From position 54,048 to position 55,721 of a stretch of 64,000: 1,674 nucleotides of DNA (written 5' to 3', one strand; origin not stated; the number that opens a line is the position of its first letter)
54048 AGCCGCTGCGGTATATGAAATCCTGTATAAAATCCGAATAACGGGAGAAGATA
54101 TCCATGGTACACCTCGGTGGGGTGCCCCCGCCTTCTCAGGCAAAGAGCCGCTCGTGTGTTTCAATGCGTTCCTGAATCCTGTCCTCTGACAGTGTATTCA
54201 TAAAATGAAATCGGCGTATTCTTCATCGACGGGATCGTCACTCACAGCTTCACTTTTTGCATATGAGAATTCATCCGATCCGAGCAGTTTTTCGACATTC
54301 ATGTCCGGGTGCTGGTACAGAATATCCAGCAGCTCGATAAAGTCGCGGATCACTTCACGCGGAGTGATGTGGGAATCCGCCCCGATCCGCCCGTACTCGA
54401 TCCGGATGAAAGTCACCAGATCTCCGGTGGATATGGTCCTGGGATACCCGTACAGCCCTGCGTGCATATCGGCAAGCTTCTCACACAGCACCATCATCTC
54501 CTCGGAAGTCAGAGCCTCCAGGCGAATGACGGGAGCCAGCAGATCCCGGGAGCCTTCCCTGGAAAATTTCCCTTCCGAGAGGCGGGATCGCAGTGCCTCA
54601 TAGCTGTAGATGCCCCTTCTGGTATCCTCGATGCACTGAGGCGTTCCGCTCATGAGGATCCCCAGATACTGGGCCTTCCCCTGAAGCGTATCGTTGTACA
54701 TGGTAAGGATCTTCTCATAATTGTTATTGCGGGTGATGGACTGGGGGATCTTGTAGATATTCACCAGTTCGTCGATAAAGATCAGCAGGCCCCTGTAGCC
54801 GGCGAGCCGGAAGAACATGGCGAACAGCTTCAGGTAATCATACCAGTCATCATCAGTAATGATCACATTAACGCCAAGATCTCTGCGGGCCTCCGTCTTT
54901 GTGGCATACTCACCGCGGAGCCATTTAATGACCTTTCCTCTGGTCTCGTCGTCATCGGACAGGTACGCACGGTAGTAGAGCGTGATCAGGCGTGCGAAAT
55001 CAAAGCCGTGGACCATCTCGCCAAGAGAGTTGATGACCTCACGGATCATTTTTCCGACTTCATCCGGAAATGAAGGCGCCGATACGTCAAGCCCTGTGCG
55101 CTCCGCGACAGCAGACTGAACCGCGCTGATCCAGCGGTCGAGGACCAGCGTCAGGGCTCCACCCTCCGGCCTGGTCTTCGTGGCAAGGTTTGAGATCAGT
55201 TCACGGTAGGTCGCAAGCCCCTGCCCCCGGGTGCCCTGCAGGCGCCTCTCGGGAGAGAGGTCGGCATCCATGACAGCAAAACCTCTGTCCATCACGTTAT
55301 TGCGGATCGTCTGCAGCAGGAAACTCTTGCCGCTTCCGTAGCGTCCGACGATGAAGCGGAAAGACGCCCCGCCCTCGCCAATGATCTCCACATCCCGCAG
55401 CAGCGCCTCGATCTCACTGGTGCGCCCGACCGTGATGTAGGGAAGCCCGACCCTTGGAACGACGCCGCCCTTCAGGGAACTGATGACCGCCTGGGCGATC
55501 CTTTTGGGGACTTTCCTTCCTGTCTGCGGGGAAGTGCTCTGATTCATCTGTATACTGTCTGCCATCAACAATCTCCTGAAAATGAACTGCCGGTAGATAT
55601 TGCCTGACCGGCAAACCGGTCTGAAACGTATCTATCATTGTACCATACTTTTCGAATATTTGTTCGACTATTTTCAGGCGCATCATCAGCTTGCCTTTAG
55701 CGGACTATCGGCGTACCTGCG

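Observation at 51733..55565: Orphan BrxD-like (DUF2791) ATPase plus Lhr-like helicase operon with no other BREX or Ter genes: candidate stand-alone defence or DNA-surveillance module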

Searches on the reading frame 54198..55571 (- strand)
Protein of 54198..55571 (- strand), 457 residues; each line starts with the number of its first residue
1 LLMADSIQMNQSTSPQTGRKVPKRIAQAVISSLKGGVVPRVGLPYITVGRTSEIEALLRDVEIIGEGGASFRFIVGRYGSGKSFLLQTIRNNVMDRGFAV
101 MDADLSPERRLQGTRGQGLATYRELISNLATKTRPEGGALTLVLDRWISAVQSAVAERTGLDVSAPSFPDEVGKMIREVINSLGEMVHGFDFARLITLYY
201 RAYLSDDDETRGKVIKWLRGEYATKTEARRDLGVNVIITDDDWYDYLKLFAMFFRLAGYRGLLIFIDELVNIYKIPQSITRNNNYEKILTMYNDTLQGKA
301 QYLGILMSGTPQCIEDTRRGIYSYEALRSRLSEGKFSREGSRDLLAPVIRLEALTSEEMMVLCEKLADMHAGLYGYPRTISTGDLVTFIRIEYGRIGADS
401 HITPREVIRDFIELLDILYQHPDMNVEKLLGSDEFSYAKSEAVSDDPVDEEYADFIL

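Call 3: search_protein_families(library=pfam, proteins=[window:54198-55571:-], max_evalue=0.01)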
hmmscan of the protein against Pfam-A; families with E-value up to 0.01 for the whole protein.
window:54198-55571:- (457 aa): 4 families
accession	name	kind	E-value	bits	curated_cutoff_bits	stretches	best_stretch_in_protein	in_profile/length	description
PF10923.14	BrxC_BrxD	-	2.6e-170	567.2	22.2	1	21-432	1-412/414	BREX system ATP-binding protein BrxC/D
PF13191.12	AAA_16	-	1.7e-06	29.1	32.6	1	48-106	3-61/167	AAA ATPase domain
PF13401.12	AAA_22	-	0.00053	20.7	27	0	68-108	4-33/130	AAA domain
PF01637.24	ATPase_2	-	0.0031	17.8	33.2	0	50-100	4-51/225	ATPase domain predominantly from Archaea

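Call 4: search_protein_families(library=padloc, proteins=[window:54198-55571:-], max_evalue=0.01)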
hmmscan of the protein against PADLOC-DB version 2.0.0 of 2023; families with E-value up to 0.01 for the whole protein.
window:54198-55571:- (457 aa): 3 families
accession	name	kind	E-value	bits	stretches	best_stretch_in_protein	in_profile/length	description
PDLC03959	SngB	-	1.3e-190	632.1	1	19-455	4-437/439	-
PDLC02494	BrxD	-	2.8e-51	173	1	23-426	6-406/440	BrxD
PDLC04140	mad8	-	0.009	13.6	0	56-108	15-68/314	mads_8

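Call 5: search_protein_families(library=ncbifam, proteins=[window:54198-55571:-], max_evalue=0.01)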
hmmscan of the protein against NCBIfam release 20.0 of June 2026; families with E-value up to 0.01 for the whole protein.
window:54198-55571:- (457 aa): 2 families
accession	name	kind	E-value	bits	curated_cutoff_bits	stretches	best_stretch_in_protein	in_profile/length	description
NF033438.1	BREX_BrxD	equivalog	5.2e-51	174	350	1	25-427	4-403/423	BREX system ATP-binding protein BrxD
TIGR03903.1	TOMM_kin_cyc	equivalog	0.0092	13.8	705.75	0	47-110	483-546/1267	TOMM system kinase/cyclase fusion protein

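Call 13: find_homologous_proteins(query=window:54198-55571:-, max_evalue=1e-10)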
Query window:54198-55571:- (457 aa): 8000 proteins with E <= 1e-10 among 8000 candidates; the best 120 are listed.
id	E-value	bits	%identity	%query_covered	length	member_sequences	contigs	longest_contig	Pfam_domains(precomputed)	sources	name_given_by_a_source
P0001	2.6e-294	994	98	100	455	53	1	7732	PF10923.15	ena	-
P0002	4.8e-270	914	91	97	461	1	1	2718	PF10923.15,PF13191.13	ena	-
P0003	1.7e-269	912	91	97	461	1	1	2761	PF10923.15,PF13191.13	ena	-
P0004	4.0e-268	908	88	100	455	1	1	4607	PF10923.15,PF13191.13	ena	-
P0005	2.1e-267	905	89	100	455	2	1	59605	PF10923.15,PF13191.13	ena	-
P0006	2.0e-266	902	88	100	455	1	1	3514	PF10923.15,PF13191.13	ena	-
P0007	3.0e-258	875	89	97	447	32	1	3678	PF10923.15,PF13191.13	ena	-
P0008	6.9e-255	864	85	99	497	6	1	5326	PF10923.15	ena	-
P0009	1.4e-254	863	85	98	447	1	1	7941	PF10923.15,PF13191.13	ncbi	-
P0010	3.7e-254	862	85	97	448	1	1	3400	PF10923.15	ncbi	-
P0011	1.1e-253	860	86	97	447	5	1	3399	PF10923.15,PF13191.13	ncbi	-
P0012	7.4e-249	844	84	98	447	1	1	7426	PF10923.15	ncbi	-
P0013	1.1e-246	837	83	98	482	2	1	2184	PF10923.15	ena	-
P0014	2.7e-246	836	83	98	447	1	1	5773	PF10923.15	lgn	-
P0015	9.5e-246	834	82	98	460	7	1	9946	PF10923.15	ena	-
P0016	1.7e-245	833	83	97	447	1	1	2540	PF10923.15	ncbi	-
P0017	3.1e-245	832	83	97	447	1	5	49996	PF10923.15,PF13191.13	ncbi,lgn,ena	-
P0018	5.6e-245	831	83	97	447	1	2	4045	PF10923.15,PF13191.13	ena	-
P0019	1.9e-244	830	82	100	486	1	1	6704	PF10923.15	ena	-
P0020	9.1e-242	821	82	96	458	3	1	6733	PF10923.15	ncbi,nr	ncbi:MAG TPA: biotin carboxylase [Lachnospiraceae bacterium]|nr:biotin carboxylase [Lachnospiraceae 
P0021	2.2e-240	816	82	96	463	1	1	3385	PF10923.15,PF13191.13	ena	-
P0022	2.3e-240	816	81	96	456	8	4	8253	PF10923.15,PF13191.13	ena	-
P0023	4.8e-240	815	81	98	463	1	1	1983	PF10923.15,PF13191.13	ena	-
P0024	5.7e-240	815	79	100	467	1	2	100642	PF10923.15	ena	-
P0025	6.4e-240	815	81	98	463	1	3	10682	PF10923.15,PF13191.13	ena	-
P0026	1.8e-239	813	81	98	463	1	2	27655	PF10923.15,PF13191.13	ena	-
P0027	2.1e-239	813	81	98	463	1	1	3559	PF10923.15,PF13191.13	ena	-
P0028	4.5e-239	812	80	98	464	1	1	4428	PF10923.15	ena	-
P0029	7.1e-239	811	82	96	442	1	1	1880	PF10923.15,PF13191.13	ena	-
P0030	1.0e-238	811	81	98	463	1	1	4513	PF10923.15,PF13191.13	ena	-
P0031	1.9e-238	810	81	98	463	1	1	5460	PF10923.15,PF13191.13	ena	-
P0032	2.8e-238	809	80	98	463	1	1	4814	PF10923.15,PF13191.13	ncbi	-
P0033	3.2e-238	809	79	99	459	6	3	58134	PF10923.15,PF13191.13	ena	-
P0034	3.9e-238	809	81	98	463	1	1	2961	PF10923.15,PF13191.13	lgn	-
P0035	1.9e-237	807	81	96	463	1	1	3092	PF10923.15,PF13191.13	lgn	-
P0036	3.1e-237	806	80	96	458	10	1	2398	PF10923.15,PF13191.13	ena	-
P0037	5.1e-237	805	80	97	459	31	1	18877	PF10923.15,PF13191.13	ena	-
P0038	5.9e-237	805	80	98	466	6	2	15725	PF10923.15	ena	-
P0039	9.6e-237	804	78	98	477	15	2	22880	PF10923.15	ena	-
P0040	1.6e-236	804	79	96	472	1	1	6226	PF10923.15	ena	-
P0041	1.6e-236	804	79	96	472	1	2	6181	PF10923.15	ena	-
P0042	3.4e-236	803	78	98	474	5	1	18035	PF10923.15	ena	-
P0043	6.2e-236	802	80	97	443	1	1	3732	PF10923.15,PF13191.13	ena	-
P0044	6.3e-236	802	73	100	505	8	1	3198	PF10923.15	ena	-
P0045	1.6e-235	800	81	97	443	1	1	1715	PF10923.15,PF13191.13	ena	-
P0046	2.9e-235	799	79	97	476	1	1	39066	PF10923.15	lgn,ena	-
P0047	2.2e-234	797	75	99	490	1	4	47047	PF10923.15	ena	-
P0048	2.6e-230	783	78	98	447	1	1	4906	PF10923.15,PF13191.13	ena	-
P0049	3.2e-230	783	79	98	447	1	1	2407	PF10923.15,PF13191.13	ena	-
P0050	1.5e-227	774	78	100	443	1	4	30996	PF10923.15,PF13191.13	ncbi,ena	-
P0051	4.3e-227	773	77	99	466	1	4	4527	PF10923.15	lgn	-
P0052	3.5e-226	770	74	100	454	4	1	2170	PF10923.15,PF13191.13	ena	-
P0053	8.1e-226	768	77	99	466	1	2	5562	PF10923.15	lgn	-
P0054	9.2e-226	768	77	97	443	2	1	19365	PF10923.15,PF13191.13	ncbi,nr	ncbi:MAG: ATP-binding protein [Eubacterium sp.]|nr:ATP-binding protein [Eubacterium sp.]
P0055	2.0e-225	767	79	96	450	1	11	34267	PF10923.15,PF13191.13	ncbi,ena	-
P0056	6.1e-225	765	78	96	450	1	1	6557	PF10923.15,PF13191.13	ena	-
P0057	9.1e-225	765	78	96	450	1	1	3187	PF10923.15,PF13191.13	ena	-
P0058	3.9e-224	763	78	96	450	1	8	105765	PF10923.15,PF13191.13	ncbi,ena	-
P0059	4.7e-224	763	78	96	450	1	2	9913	PF10923.15,PF13191.13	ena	-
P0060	5.9e-224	762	78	96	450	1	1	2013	PF10923.15,PF13191.13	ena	-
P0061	6.3e-224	762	77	96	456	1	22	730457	PF10923.15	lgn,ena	-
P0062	1.4e-223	761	78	96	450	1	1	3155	PF10923.15,PF13191.13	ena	-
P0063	1.5e-223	761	78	96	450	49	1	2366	PF10923.15,PF13191.13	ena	-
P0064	1.6e-223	761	78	96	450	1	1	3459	PF10923.15,PF13191.13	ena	-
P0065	2.1e-223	760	78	96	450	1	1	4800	PF10923.15,PF13191.13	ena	-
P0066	2.9e-223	760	76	100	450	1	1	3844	PF10923.15,PF13191.13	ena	-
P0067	3.6e-223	760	78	96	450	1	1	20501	PF10923.15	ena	-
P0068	4.0e-223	759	78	96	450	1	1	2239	PF10923.15,PF13191.13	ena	-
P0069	4.3e-223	759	78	96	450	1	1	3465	PF10923.15,PF13191.13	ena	-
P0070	9.4e-223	758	78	96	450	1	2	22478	PF10923.15,PF13191.13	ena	-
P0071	2.0e-222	757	78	96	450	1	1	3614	PF10923.15,PF13191.13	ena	-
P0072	2.8e-222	757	77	96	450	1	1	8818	PF10923.15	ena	-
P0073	3.2e-222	756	77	96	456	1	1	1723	PF10923.15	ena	-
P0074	1.0e-221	755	76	96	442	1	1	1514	PF10923.15,PF13191.13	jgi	-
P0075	1.1e-221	755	77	96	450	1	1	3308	PF10923.15,PF13191.13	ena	-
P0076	1.2e-221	755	77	96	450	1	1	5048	PF10923.15,PF13191.13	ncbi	-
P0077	1.8e-221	754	76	96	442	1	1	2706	PF10923.15,PF13191.13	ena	-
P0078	2.7e-221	753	75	96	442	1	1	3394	PF10923.15,PF13191.13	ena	-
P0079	3.0e-221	753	75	96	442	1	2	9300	PF10923.15,PF13191.13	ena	-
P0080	3.8e-221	753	76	96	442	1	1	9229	PF10923.15,PF13191.13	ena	-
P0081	5.8e-221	752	75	96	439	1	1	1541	PF10923.15,PF13191.13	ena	-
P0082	8.7e-221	752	76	96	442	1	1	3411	PF10923.15,PF13191.13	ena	-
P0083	1.7e-220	751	76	97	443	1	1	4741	PF10923.15,PF13191.13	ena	-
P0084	2.9e-220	750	76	96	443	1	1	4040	PF10923.15,PF13191.13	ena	-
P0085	3.6e-220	750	75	97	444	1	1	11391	PF10923.15,PF13191.13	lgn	-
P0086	5.3e-220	749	74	96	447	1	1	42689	PF10923.15,PF13191.13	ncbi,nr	ncbi:MAG: ATP-binding protein [Eubacteriales bacterium]|nr:ATP-binding protein [Eubacteriales bacter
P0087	6.0e-220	749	76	96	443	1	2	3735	PF10923.15,PF13191.13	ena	-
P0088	6.1e-220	749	76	97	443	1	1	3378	PF10923.15,PF13191.13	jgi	-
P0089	6.8e-220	749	76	96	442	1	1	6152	PF10923.15,PF13191.13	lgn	-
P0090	8.3e-220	749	75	96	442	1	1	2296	PF10923.15,PF13191.13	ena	-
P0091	9.2e-220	748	75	97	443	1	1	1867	PF10923.15,PF13191.13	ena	-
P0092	9.4e-220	748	76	96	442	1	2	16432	PF10923.15,PF13191.13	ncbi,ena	-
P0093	9.5e-220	748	75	96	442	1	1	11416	PF10923.15,PF13191.13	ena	-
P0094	1.1e-219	748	76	96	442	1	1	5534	PF10923.15,PF13191.13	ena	-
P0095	1.3e-219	748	76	96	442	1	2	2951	PF10923.15,PF13191.13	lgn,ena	-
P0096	1.7e-219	748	76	96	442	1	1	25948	PF10923.15,PF13191.13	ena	-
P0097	1.8e-219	747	76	96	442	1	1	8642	PF10923.15,PF13191.13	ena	-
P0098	2.1e-219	747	76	96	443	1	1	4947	PF10923.15,PF13191.13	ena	-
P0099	2.8e-219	747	76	96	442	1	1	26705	PF10923.15,PF13191.13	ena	-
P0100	3.0e-219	747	75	97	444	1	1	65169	PF10923.15,PF13191.13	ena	-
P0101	3.2e-219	747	76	96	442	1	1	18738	PF10923.15,PF13191.13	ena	-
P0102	3.2e-219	747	75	97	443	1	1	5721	PF10923.15,PF13191.13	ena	-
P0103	3.6e-219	746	75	97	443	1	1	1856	PF10923.15,PF13191.13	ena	-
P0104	4.0e-219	746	76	96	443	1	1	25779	PF10923.15,PF13191.13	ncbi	-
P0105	5.8e-219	746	75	96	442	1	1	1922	PF10923.15,PF13191.13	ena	-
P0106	7.5e-219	745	75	97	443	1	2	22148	PF10923.15,PF13191.13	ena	-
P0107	7.7e-219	745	76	96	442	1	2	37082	PF10923.15,PF13191.13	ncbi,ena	-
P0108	7.9e-219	745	75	97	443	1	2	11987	PF10923.15,PF13191.13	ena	-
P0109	7.9e-219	745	75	96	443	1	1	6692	PF10923.15,PF13191.13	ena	-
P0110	8.0e-219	745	75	97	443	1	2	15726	PF10923.15,PF13191.13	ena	-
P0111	8.3e-219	745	75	96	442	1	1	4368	PF10923.15,PF13191.13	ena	-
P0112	8.9e-219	745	75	96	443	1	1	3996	PF10923.15,PF13191.13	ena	-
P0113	9.1e-219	745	74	97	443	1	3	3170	PF10923.15,PF13191.13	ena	-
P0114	9.6e-219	745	74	97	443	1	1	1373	PF10923.15,PF13191.13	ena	-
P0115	1.0e-218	745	75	96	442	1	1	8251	PF10923.15,PF13191.13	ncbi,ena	-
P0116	1.1e-218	745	75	97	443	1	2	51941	PF10923.15,PF13191.13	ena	-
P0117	1.1e-218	745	75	96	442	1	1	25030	PF10923.15,PF13191.13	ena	-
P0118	1.2e-218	745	74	97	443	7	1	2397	PF10923.15,PF13191.13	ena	-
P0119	1.3e-218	745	74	98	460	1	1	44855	PF10923.15,PF13191.13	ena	-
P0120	1.3e-218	745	75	97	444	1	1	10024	PF10923.15,PF13191.13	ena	-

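Call 14: find_encoding_contigs(protein=window:54198-55571:-, flank=10000, max_places=10)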
Protein window:54198-55571:- (457 aa): no gene with exactly this product is on record in the collection.

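Call 15: find_encoding_contigs(protein=P0005, flank=10000, max_places=3)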
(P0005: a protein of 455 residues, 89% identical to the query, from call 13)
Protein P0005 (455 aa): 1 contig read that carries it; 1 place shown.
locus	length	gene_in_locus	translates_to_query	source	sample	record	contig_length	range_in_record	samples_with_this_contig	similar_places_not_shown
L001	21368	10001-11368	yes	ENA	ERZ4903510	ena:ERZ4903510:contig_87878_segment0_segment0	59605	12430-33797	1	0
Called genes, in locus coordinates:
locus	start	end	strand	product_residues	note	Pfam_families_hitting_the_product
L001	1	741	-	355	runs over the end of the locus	PF00994:MoCF_biosynth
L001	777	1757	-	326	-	PF03473:MOSC, PF00994:MoCF_biosynth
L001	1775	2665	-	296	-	PF04055:Radical_SAM, PF06463:Mob_synth_C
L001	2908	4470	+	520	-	PF00474:SSF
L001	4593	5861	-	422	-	PF03600:CitMHS, PF06808:DctM (faint)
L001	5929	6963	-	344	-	PF01471:PG_binding_1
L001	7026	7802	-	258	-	PF03009:GDPD, PF13653:GDPD_2 (weak)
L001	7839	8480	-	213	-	PF01791:DeoC, PF04131:NanE (weak)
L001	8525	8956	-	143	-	PF08211:dCMP_cyt_deam_2, PF00383:dCMP_cyt_deam_1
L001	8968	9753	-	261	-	PF01048:PNP_UDP_1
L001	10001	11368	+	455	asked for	PF10923:BrxC_BrxD, PF13191:AAA_16 (faint)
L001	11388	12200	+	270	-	PF00270:DEAD, PF04851:ResIII (weak)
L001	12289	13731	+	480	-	PF00271:Helicase_C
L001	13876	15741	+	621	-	PF13522:GATase_6, PF13537:GATase_7, PF01380:SIS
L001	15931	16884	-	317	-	PF03358:FMN_red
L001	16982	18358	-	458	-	PF07690:MFS_1, PF13347:MFS_2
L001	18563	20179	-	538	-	PF01229:Glyco_hydro_39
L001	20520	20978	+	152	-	-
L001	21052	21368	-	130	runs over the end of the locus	PF12833:HTH_18 (weak)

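Call 16: find_encoding_contigs(protein=P0024, flank=10000, max_places=3)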
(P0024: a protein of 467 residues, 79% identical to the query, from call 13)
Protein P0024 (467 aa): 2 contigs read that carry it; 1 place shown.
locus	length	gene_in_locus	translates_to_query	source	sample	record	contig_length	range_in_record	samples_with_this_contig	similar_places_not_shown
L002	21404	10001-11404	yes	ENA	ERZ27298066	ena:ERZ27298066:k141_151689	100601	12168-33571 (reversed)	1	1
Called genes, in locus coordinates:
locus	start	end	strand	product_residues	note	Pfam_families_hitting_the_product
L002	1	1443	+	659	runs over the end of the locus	PF00270:DEAD (faint), PF04851:ResIII, PF13604:AAA_30 (faint), PF17757:UvrB_inter, PF27431:UvrB_3rd, PF00271:Helicase_C, PF12344:UvrB, PF02151:UVR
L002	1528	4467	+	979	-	PF00005:ABC_tran (faint), PF02463:SMC_N (faint), PF03193:RsgA_GTPase (faint), PF13191:AAA_16 (faint), PF13555:AAA_29 (faint), PF17760:UvrA_inter, PF17755:UvrA_DNA-bind, PF13304:AAA_21 (weak), +1 more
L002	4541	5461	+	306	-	PF00132:Hexapep (faint), PF25087:GMPPB_C (faint)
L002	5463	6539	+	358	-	PF00155:Aminotran_1_2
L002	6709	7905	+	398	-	PF22020:RlmL_1st, PF02926:THUMP, PF01170:UPF0020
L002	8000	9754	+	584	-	PF13208:TerB_N, PF15615:TerB_C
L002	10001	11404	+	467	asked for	PF10923:BrxC_BrxD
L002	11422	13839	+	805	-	PF00270:DEAD, PF00271:Helicase_C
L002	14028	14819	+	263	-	PF01048:PNP_UDP_1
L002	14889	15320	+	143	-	PF08211:dCMP_cyt_deam_2, PF00383:dCMP_cyt_deam_1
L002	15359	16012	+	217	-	PF01791:DeoC, PF04131:NanE (weak)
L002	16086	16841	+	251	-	PF03009:GDPD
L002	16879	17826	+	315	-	PF01471:PG_binding_1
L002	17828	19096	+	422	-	PF03600:CitMHS, PF06808:DctM (weak)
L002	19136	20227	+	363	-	PF00990:GGDEF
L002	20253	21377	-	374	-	-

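Call 17: find_encoding_contigs(protein=P0061, flank=10000, max_places=4)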
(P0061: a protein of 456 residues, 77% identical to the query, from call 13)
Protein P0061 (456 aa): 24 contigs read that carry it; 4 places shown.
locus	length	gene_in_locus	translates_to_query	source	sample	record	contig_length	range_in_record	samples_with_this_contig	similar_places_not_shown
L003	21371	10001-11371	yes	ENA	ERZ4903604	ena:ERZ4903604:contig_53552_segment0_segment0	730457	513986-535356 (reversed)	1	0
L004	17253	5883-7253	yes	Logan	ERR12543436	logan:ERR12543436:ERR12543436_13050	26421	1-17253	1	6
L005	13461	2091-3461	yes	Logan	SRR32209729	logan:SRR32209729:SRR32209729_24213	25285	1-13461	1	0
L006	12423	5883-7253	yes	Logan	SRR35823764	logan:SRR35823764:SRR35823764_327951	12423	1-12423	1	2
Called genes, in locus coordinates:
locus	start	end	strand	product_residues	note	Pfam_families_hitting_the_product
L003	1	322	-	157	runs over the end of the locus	PF00872:Transposase_mut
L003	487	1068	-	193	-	PF00872:Transposase_mut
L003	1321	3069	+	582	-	PF13188:PAS_8 (weak), PF00990:GGDEF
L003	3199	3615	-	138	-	PF12647:RNHCP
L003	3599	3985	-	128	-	PF12647:RNHCP, PF21344:Zn_ribbon_LysW (faint)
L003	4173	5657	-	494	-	PF03976:PPK2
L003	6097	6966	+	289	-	PF01381:HTH_3 (weak), PF05685:Uma2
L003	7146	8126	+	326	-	PF00849:PseudoU_synth_2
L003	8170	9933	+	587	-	PF13208:TerB_N, PF15615:TerB_C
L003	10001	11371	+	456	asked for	PF10923:BrxC_BrxD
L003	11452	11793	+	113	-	PF01909:NTP_transf_2, PF18765:Polbeta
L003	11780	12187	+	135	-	PF05168:HEPN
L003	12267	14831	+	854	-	PF00270:DEAD, PF04851:ResIII (faint), PF00271:Helicase_C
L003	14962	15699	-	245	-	PF00027:cNMP_binding, PF13545:HTH_Crp_2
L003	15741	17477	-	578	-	PF08984:DUF1858 (weak), PF04282:DUF438, PF01814:Hemerythrin, PF13596:PAS_10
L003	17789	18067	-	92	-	PF08984:DUF1858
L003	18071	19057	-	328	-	PF00990:GGDEF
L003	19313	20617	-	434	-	PF00512:HisKA, PF02518:HATPase_c, PF00072:Response_reg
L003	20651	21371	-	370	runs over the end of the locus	-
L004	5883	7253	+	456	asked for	PF10923:BrxC_BrxD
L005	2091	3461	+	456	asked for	PF10923:BrxC_BrxD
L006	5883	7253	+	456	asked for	PF10923:BrxC_BrxD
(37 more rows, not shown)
